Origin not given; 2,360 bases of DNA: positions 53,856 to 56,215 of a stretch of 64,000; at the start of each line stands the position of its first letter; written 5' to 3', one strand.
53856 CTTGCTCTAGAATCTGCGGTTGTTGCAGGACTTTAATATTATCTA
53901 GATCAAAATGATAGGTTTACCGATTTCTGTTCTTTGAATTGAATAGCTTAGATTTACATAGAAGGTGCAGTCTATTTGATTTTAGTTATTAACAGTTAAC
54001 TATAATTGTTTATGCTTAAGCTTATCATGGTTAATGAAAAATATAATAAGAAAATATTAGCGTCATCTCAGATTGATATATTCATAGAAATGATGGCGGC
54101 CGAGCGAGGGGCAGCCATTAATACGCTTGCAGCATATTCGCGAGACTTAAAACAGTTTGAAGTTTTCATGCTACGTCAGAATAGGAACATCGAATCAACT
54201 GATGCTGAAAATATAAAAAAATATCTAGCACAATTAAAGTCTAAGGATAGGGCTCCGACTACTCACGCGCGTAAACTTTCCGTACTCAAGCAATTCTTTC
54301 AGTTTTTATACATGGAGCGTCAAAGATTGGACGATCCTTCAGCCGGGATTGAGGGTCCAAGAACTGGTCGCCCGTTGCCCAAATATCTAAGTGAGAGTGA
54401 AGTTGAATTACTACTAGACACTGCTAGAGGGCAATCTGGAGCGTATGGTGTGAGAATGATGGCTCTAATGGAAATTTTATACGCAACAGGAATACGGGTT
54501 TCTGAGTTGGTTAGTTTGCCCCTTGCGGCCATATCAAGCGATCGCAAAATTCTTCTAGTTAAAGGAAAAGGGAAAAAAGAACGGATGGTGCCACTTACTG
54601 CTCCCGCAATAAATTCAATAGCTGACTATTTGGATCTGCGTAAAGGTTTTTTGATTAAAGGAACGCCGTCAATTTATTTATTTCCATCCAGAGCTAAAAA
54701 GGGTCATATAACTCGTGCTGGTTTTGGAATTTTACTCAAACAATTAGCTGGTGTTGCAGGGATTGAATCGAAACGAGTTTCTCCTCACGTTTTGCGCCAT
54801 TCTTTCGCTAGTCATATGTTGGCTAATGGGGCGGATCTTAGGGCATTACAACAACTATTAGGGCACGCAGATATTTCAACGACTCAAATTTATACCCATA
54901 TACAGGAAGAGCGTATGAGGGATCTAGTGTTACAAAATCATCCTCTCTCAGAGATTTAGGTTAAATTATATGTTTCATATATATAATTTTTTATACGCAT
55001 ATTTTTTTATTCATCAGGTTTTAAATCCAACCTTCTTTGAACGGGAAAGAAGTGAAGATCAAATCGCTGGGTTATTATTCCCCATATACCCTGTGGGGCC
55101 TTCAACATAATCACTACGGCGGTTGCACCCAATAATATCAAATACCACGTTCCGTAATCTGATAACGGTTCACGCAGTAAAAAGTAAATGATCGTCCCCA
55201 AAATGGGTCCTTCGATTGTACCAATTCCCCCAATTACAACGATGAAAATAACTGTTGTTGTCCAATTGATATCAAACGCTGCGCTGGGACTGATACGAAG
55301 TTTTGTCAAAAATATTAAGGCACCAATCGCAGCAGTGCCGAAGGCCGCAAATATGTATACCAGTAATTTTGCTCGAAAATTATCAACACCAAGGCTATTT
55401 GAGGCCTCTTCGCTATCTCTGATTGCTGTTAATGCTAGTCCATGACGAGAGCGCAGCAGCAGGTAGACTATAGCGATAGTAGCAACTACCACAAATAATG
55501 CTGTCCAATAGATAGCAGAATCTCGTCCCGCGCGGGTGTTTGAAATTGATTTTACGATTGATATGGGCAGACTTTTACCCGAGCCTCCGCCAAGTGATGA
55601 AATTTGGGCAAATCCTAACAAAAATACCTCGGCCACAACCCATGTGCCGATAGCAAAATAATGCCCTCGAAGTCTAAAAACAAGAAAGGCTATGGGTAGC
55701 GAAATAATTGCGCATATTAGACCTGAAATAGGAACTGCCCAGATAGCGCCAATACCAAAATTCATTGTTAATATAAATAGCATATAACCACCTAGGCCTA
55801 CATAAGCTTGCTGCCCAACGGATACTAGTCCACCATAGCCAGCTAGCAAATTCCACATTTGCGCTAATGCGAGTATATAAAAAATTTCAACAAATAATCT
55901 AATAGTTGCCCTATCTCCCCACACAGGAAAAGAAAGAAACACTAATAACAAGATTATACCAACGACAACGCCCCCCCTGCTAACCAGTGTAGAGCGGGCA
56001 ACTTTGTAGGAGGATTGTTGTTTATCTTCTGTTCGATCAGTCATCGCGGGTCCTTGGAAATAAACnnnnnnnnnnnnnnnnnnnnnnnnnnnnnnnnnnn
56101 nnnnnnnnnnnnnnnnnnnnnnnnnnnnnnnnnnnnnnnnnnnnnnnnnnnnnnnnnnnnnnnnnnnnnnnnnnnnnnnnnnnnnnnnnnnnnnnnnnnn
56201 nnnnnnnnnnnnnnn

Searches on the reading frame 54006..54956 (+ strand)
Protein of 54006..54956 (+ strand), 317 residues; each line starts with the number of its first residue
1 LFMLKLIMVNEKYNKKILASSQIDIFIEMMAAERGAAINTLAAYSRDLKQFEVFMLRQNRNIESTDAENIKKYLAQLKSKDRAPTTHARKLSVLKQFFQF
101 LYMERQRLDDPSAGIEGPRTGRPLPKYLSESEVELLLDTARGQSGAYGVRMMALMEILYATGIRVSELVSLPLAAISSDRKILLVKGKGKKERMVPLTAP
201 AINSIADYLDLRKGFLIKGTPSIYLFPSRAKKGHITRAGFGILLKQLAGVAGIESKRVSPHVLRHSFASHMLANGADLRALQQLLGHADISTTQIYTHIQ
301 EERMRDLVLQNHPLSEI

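Call 33: search_protein_families(library=pfam, proteins=[window:54006-54956:+], max_evalue=0.00001)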
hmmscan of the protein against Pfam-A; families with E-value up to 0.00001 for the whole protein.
window:54006-54956:+ (317 aa): 3 families
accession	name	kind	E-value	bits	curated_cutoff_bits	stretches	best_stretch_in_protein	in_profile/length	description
PF00589.27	Phage_integrase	-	1.2e-42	146.1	27.1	1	126-302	1-171/172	Phage integrase family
PF02899.23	Phage_int_SAM_1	-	6.2e-16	58.9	22.3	1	23-104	1-82/83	Phage integrase, N-terminal SAM-like domain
PF13495.12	Phage_int_SAM_4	-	3e-07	31.2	27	1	24-99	3-76/85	Phage integrase, N-terminal SAM-like domain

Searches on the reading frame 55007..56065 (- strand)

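Call 33: search_protein_families(library=pfam, proteins=[window:55007-56065:-], max_evalue=0.00001)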
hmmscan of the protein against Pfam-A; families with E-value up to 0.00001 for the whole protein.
window:55007-56065:- (352 aa): 1 family
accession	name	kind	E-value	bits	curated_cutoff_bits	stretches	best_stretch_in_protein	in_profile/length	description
PF02653.21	BPD_transp_2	-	2.1e-32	112.8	26.8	1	60-319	10-268/269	Branched-chain amino acid transport system / permease component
